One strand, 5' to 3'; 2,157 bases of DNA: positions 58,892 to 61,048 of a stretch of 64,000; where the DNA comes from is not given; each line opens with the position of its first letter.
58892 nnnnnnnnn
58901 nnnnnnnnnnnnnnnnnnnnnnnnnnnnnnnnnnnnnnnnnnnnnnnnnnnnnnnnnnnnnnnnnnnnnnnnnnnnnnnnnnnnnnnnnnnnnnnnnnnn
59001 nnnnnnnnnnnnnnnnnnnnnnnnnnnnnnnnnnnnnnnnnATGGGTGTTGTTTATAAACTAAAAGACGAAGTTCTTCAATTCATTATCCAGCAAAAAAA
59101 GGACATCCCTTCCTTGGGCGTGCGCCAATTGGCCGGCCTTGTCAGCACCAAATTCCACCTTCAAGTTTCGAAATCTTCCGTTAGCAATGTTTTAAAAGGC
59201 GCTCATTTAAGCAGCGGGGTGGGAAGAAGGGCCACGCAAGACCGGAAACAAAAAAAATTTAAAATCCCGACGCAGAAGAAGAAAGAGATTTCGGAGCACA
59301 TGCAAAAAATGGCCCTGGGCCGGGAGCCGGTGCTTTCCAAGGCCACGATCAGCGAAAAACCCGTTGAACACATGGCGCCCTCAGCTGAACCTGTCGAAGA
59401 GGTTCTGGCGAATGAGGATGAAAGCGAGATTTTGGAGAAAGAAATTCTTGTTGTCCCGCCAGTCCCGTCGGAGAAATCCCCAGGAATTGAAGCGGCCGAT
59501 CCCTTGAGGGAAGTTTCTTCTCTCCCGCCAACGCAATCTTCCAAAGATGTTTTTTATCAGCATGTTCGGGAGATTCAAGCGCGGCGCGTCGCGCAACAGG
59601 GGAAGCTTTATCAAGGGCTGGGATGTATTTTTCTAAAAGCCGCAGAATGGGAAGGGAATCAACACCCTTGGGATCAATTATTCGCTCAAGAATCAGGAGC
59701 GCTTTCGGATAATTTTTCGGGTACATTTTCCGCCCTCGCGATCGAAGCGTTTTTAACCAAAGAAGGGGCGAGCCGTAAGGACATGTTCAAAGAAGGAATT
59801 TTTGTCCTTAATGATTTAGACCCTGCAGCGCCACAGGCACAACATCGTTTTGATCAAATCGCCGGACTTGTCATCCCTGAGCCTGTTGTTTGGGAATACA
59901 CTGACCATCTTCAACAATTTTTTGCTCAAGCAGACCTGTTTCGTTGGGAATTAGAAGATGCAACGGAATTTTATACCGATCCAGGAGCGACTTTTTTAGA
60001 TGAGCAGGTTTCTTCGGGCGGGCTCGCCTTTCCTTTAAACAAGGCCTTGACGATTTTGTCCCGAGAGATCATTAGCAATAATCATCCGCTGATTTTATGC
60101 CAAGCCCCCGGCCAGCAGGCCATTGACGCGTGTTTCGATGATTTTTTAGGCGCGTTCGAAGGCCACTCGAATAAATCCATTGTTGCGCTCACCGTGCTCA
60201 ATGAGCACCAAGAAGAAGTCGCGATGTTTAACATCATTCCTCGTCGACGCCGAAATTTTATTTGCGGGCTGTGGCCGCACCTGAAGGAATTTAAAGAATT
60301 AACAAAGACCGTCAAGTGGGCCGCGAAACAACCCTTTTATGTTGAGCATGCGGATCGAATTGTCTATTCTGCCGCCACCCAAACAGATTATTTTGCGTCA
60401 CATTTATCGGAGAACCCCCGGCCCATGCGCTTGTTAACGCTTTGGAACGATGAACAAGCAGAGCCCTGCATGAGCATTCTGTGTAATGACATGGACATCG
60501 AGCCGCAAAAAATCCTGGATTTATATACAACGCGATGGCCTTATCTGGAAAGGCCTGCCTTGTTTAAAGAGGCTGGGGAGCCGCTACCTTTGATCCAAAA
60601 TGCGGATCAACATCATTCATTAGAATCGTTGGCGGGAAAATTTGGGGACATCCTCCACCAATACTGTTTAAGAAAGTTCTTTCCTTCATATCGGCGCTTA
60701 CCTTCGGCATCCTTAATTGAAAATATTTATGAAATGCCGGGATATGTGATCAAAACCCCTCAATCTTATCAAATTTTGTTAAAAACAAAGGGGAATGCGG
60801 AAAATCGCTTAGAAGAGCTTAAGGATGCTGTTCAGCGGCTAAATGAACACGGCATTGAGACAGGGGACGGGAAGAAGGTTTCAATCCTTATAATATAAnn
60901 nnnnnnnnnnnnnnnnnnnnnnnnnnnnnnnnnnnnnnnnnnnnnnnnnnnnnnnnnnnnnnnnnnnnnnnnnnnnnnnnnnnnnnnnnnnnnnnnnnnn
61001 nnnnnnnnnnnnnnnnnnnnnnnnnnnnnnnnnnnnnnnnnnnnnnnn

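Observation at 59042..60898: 618-aa orphan protein inside the pilus locus, with an HTH-like N-terminus and a transposase-like YxxRW motif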

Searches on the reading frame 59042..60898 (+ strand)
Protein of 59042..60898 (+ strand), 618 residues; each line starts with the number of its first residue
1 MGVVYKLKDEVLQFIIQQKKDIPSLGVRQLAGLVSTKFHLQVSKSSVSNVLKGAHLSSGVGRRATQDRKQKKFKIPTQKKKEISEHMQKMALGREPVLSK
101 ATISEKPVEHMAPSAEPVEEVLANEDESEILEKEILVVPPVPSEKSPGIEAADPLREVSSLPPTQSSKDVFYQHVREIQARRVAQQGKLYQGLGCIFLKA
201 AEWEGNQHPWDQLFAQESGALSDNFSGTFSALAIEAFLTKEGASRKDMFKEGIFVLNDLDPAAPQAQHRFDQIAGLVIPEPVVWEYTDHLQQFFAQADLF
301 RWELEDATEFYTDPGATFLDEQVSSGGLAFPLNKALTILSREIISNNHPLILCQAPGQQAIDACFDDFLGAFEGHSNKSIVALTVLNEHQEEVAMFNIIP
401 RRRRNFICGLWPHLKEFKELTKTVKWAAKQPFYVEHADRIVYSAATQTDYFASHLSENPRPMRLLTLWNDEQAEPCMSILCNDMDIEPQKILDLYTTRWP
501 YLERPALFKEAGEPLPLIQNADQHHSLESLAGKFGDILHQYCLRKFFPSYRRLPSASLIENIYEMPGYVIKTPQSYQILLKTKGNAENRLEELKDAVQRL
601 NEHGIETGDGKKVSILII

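Call 3: search_protein_families(library=pfam, proteins=[window:59042-60898:+], max_evalue=1)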
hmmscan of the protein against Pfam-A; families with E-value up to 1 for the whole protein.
window:59042-60898:+ (618 aa): 1 family
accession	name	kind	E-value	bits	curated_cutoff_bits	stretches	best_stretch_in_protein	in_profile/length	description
PF13565.12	HTH_32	-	0.024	15.6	33.7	1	6-51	28-73/73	Homeodomain-like domain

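Call 4: search_protein_families(library=ncbifam, proteins=[window:59042-60898:+], max_evalue=10)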
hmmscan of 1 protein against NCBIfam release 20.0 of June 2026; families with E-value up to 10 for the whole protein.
window:59042-60898:+ (618 aa): 0 families

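Call 5: search_solved_structures(query=window:59042-60898:+, max_evalue=10)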
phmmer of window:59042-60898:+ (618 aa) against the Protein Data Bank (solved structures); distinct sequences matched with E-value up to 10: 4.
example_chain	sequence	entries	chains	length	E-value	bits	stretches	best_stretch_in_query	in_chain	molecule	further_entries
2mwi_A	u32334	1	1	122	0.57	12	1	491-581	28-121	Deoxynucleotidyltransferase terminal-interacting protein 1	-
6zj3_Li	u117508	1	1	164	0.78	11.5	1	393-480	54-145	Ribosomal protein uL22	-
9r4i_C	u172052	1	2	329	0.87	11.4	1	492-584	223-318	Deoxynucleotidyltransferase terminal-interacting protein 1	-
2an7_A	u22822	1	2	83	1.5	10.5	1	520-550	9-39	Protein parD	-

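Call 6: find_homologous_proteins(query=window:59042-60898:+, max_evalue=0.001)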
Query window:59042-60898:+ (618 aa): 14 proteins with E <= 0.001 among 8000 candidates.
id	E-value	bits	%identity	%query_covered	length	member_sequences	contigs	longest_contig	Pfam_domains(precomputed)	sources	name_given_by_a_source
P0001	0.0e+0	1305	97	95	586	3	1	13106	-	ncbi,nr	ncbi:MAG: hypothetical protein Q7S13_00645, partial [Candidatus Omnitrophota bacterium]|nr:hypotheti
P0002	7.4e-80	287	31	99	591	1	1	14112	-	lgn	-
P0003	7.5e-71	258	31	99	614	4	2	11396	-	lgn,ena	-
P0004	1.2e-61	227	30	100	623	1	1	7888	-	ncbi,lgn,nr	ncbi:MAG: hypothetical protein HZC18_02690 [Candidatus Omnitrophica bacterium]|nr:hypothetical prote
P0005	3.3e-59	219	28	100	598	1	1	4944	-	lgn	-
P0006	8.8e-59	218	29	99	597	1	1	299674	-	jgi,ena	-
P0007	2.9e-56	210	29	100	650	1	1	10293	-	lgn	-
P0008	8.9e-56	208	29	100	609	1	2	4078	-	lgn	-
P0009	4.8e-54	202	28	100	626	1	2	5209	-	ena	-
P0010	2.0e-53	200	29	98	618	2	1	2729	-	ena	-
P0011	8.7e-47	178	28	100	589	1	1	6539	-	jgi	-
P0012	9.3e-34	135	59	13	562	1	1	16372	-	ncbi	-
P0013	1.9e-30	124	27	92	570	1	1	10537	-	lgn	-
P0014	2.2e-12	65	41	17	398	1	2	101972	-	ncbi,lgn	-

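Call 11: search_solved_structures(query=A1, max_evalue=10, show_alignments=2)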
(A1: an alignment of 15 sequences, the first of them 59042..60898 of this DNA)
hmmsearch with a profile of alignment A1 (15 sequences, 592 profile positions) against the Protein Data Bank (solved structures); distinct sequences matched with E-value up to 10: 0.

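Call 13: find_encoding_contigs(protein=P0006, flank=10000, max_places=2)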
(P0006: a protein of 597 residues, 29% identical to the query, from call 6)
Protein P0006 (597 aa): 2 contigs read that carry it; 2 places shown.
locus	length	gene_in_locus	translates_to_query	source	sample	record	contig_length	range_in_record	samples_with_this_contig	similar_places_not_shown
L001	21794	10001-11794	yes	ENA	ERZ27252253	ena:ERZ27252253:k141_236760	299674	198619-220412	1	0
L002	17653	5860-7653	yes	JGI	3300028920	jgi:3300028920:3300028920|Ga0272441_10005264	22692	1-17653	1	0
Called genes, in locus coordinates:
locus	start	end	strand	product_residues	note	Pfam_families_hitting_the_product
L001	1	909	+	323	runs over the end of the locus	PF02826:2-Hacid_dh_C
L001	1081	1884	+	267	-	PF00795:CN_hydrolase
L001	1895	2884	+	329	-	PF00056:Ldh_1_N, PF02866:Ldh_1_C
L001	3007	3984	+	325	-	PF13616:Rotamase_3, PF13145:Rotamase_2, PF00639:Rotamase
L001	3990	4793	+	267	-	PF16976:RcpC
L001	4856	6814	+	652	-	PF13629:T2SS-T3SS_pil_N, PF00263:Secretin, PF03544:TonB_C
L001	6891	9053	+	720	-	PF00142:Fer4_NifH (weak), PF01656:CbiA, PF06564:CBP_BcsQ (faint), PF10609:ParA, PF13614:AAA_31, PF00437:T2SSE, PF27713:UCP018868 (weak)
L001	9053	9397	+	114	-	PF02643:DUF192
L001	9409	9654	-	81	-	PF12773:DZR (faint), PF13240:Zn_Ribbon_1 (faint), PF18912:DZR_2 (faint)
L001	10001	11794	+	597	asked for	-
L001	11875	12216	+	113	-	-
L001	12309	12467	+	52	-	-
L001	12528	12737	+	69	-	PF04021:Class_IIIsignal (weak)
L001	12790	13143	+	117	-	-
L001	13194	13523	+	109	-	-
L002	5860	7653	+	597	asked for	-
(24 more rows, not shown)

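Call 14: find_encoding_contigs(protein=P0002, flank=10000, max_places=2)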
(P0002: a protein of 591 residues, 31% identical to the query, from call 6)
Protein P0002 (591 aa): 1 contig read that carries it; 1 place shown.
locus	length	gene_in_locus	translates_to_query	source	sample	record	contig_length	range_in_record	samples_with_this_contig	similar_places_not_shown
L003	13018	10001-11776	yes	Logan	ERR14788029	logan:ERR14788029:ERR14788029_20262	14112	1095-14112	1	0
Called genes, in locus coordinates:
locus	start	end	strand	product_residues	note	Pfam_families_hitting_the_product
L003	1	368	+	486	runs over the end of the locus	?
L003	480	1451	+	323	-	PF02826:2-Hacid_dh_C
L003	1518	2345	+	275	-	PF00795:CN_hydrolase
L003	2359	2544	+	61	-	-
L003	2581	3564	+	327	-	PF00056:Ldh_1_N, PF02866:Ldh_1_C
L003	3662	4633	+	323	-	PF13145:Rotamase_2, PF13616:Rotamase_3, PF00639:Rotamase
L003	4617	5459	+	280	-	PF16976:RcpC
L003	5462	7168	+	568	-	PF13629:T2SS-T3SS_pil_N, PF00263:Secretin, PF03544:TonB_C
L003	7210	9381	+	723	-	PF00142:Fer4_NifH (faint), PF01656:CbiA, PF10609:ParA, PF13614:AAA_31, PF00437:T2SSE, PF27713:UCP018868 (faint)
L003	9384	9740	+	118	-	PF02643:DUF192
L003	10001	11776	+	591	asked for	-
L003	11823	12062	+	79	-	PF02604:PhdYeFM_antitox (weak)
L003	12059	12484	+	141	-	PF01850:PIN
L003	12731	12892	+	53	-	PF04964:Flp_Fap (weak)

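Call 16: find_encoding_contigs(protein=P0014, flank=10000, max_places=2)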
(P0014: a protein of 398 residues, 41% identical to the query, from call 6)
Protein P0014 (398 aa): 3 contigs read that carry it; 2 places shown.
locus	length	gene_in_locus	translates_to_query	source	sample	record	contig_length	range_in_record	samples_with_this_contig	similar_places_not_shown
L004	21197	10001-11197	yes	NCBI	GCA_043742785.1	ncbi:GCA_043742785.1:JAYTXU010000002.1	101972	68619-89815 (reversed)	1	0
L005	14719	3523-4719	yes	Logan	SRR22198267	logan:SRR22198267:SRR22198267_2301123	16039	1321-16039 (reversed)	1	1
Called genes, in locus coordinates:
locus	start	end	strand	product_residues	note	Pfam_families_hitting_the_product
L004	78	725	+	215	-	PF02798:GST_N, PF13417:GST_N_3, PF13409:GST_N_2, PF00043:GST_C (weak)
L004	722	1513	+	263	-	PF00795:CN_hydrolase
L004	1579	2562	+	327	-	PF00056:Ldh_1_N, PF02866:Ldh_1_C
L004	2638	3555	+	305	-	PF13624:SurA_N_3 (faint), PF13145:Rotamase_2, PF00639:Rotamase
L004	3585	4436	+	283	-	PF16976:RcpC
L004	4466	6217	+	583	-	PF13629:T2SS-T3SS_pil_N, PF00263:Secretin, PF03544:TonB_C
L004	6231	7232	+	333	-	-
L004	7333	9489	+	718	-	PF01656:CbiA, PF10609:ParA, PF13614:AAA_31, PF00437:T2SSE, PF27713:UCP018868 (weak)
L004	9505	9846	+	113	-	PF02643:DUF192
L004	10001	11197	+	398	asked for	-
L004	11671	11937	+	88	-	-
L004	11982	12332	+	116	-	-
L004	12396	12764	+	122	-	-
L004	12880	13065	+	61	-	-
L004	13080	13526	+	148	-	-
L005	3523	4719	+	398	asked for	-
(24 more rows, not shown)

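Call 17: find_encoding_contigs(protein=P0012, flank=10000, max_places=2)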
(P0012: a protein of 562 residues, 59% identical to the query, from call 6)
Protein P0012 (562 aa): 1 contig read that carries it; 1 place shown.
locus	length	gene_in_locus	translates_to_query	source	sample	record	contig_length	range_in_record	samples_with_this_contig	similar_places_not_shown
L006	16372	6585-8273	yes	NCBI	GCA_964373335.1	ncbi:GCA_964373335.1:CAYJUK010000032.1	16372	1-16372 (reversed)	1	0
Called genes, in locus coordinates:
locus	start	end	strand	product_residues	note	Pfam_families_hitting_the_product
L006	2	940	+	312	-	?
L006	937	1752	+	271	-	PF16976:RcpC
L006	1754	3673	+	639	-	PF13629:T2SS-T3SS_pil_N, PF00263:Secretin, PF13103:TonB_2 (weak), PF03544:TonB_C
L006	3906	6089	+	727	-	PF00142:Fer4_NifH (faint), PF01656:CbiA, PF02374:ArsA_ATPase (weak), PF10609:ParA, PF13614:AAA_31, PF00437:T2SSE, PF27713:UCP018868 (faint)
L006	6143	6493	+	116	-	PF02643:DUF192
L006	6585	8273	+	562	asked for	-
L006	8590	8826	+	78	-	-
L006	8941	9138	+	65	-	-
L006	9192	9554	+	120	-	-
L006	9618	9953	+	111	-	-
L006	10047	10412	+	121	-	-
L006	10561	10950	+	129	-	-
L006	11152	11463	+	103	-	-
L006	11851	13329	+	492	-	-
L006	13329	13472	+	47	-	-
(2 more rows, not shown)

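Call 18: find_encoding_contigs(protein=P0013, flank=10000, max_places=2)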
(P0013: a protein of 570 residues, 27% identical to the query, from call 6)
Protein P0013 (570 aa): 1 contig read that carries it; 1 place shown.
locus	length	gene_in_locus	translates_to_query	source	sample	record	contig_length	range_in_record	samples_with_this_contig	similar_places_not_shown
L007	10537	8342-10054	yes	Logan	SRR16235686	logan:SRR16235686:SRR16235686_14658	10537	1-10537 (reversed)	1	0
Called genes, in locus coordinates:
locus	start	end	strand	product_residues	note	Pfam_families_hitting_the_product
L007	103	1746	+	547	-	-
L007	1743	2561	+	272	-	PF00795:CN_hydrolase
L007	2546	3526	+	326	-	PF00056:Ldh_1_N, PF02866:Ldh_1_C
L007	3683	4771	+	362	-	PF13145:Rotamase_2, PF00639:Rotamase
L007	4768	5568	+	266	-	PF16976:RcpC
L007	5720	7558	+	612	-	PF13629:T2SS-T3SS_pil_N, PF00263:Secretin, PF03544:TonB_C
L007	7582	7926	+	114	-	PF02643:DUF192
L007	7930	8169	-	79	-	-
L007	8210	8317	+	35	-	-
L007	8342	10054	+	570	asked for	-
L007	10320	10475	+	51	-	-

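Call 27: predict_structure(alignment_id=A1)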
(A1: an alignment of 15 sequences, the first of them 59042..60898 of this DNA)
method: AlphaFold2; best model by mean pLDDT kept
length: 618 residues; sequences in the alignment: 15
mean_pLDDT: 75.9   pTM: 0.68
mean pLDDT of the five models: 75.9, 75.3, 74.7, 73.1, 73.0
residues with pLDDT >= 90: 187; 70-90: 258; 50-70: 79; < 50: 94
segments of 3 or more residues with pLDDT < 50: 1-4, 59-75, 91-162
pLDDT, mean of each block of 10 residues (from residue 1): 60 90 86 87 85 70 35 50 58 36 30 33 31 32 32 34 65 90 83 93 76 63 80 89 71 89 73 76 74 84 94 89 75 91 92 81 89 88 92 92 92 90 83 90 92 68 92 91 92 92 69 57 73 89 87 83 91 90 78 90 87 91
secondary structure, 60 per line:
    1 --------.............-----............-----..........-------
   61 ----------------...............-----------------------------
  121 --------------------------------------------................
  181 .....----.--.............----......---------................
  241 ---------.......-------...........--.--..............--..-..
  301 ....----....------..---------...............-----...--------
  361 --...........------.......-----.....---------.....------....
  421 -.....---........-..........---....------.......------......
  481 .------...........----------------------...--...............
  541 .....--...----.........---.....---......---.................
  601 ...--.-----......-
elements in order: H9-21 H27-38 H44-53 H77-91 H165-185 H193-205 H210-215 H225-240 H250-256 H264-274 H280-293 E299-304 E309-312 H332-344 E350-352 H363-373 E380-386 E392-396 E406-410 H417-420 H422-426 E430-434 E439-448 H452-455 E462-468 E475-481 H488-498 H527-545 H555-563 E567-571 E575-580 H584-603 E612-617

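Call 28: search_protein_representatives(protein=window:59042-60898:+)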
Query: 618 residues. Proteins with E-value up to 0.001 (for the whole library): 659; up to 1e-10: 500; up to 1e-30: 151. The best 150 are listed.
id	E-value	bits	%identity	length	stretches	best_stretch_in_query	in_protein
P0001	0.0e+00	1305.2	97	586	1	33-618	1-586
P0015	1.3e-87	311.4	34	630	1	1-611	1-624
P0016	3.1e-78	280.4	33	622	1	1-586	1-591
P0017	1.9e-76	274.5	34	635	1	1-606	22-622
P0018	2.1e-76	274.3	34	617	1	1-607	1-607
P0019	3.6e-76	273.6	32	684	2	110-615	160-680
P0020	2.6e-74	267.4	33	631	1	1-604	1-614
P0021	4.0e-74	266.8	36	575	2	185-603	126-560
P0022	9.1e-73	262.3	34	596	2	168-606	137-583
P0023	3.2e-72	260.5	31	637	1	1-611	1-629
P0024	4.6e-72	260.0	32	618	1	1-613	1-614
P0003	2.4e-71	257.6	37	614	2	170-613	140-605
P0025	7.6e-70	252.7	31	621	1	1-612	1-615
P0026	1.1e-69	252.1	31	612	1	1-612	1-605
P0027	9.9e-66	239.1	33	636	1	1-617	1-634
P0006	2.8e-59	217.8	33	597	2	158-614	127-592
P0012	2.9e-34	135.2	30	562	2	1-81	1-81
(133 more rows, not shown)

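Call 31: search_protein_families(library=pfam, alignment_id=A1, max_evalue=1)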
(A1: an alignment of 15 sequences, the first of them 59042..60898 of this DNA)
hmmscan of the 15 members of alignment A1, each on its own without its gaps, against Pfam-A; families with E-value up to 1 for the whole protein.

A. member 1, window:59042-60898:+ (618 aa): 1 family
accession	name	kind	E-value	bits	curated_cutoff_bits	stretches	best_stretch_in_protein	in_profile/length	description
PF13565.12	HTH_32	-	0.024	15.6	33.7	1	6-51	28-73/73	Homeodomain-like domain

B. families by the number of members that match (of 15 scanned): 10 families
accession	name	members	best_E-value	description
PF13565.12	HTH_32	11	0.00059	Homeodomain-like domain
PF01498.24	HTH_Tnp_Tc3_2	5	9.2e-05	Transposase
PF13592.12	HTH_33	3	0.00013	Winged helix-turn helix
PF02650.20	HTH_WhiA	3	0.1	WhiA C-terminal HTH domain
PF25716.1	BPP1_LPA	1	0.051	Late promoter-activating protein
PF01426.24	BAH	1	0.082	BAH domain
PF20310.4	HTH_Tnp_2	1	0.23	Transposon related HTH domain protein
PF10904.13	DUF2694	1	0.23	Protein of unknown function (DUF2694)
PF08784.17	RPA_C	1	0.24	Replication protein A C terminal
PF20876.2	VipE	1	0.27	Effector protein VipE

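Call 43: find_related_loci(query=A1, collection=genome_contigs, flank=6000)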
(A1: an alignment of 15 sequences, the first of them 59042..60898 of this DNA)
Query A1 (618 aa) in genome_contigs; peptide patterns used: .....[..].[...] (x = any residue, [..] = any of these).
84 stretches matched a pattern; 37 encode a relative of the query (tblastn E <= 1e-3); 37 distinct loci.
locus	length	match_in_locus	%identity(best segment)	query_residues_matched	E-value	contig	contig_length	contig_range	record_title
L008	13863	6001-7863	32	1-617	6e-79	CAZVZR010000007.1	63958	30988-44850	MAG TPA_asm: uncultured Planctomycetales bacterium isolate SRP193066_co2_435 genome assembly, contig: NODE_140_length_63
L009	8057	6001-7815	32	1-613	6e-79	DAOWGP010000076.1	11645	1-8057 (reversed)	MAG TPA_asm: Candidatus Omnitrophota bacterium isolate CSMAG_1994 CSMAG_1994_k141_577560_length_11645_cov_65.2843, whole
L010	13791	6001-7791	30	1-618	3e-72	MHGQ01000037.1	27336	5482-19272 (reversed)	MAG: Omnitrophica WOR_2 bacterium RIFCSPHIGHO2_02_FULL_50_17 rifcsphigho2_02_scaffold_2391, whole genome shotgun sequenc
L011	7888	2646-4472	30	1-605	2e-68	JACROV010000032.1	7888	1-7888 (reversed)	MAG: Candidatus Omnitrophota bacterium isolate NC_groundwater_1970_Pr3_S-0.2um_51_5 scaffold_292627, whole genome shotgu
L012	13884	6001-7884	29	1-618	4e-68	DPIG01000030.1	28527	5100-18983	MAG TPA_asm: Candidatus Omnitrophota bacterium isolate UBA10147 contig_15875, whole genome shotgun sequence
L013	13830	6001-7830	28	1-613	5e-58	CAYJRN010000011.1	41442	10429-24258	MAG TPA_asm: uncultured Planctomycetales bacterium isolate ERP125453_co1_226 genome assembly, contig: NODE_711_length_41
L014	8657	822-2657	28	1-611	7e-56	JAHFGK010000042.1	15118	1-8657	MAG: Candidatus Omnitrophota bacterium isolate nzgw313 NODE_5669_length_15119_cov_3.278304, whole genome shotgun sequenc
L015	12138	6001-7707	27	1-618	2e-51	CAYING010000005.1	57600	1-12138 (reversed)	MAG TPA_asm: uncultured Planctomycetales bacterium isolate ERP119705_co25_670 genome assembly, contig: NODE_166_length_5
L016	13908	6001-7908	27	1-610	1e-49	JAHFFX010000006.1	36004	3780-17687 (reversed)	MAG: Candidatus Omnitrophota bacterium isolate nzgw301 NODE_800_length_36005_cov_3.347509, whole genome shotgun sequence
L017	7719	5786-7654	26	1-615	3e-48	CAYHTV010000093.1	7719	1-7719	MAG TPA_asm: uncultured Planctomycetales bacterium isolate ERP119705_co15_632 genome assembly, contig: NODE_11749_length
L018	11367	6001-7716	25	1-617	2e-43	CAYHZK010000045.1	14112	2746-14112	MAG TPA_asm: uncultured Planctomycetales bacterium isolate ERP119705_co15_651 genome assembly, contig: NODE_4781_length_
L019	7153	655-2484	25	1-617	1e-42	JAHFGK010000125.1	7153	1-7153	MAG: Candidatus Omnitrophota bacterium isolate nzgw313 NODE_18508_length_7154_cov_4.849424, whole genome shotgun sequenc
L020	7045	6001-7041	31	1-374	2e-42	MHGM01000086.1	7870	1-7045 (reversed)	MAG: Omnitrophica WOR_2 bacterium RIFCSPHIGHO2_01_FULL_52_10 rifcsphigho2_01_scaffold_66958, whole genome shotgun sequen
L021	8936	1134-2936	29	1-605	2e-61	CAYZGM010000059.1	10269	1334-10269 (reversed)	MAG TPA_asm: uncultured Planctomycetia bacterium isolate binchicken_co248_287 genome assembly, contig: NODE_9073_length_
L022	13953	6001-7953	26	1-618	3e-50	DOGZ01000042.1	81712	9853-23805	MAG TPA_asm: Candidatus Omnitrophota bacterium isolate UBA10174 contig_12488, whole genome shotgun sequence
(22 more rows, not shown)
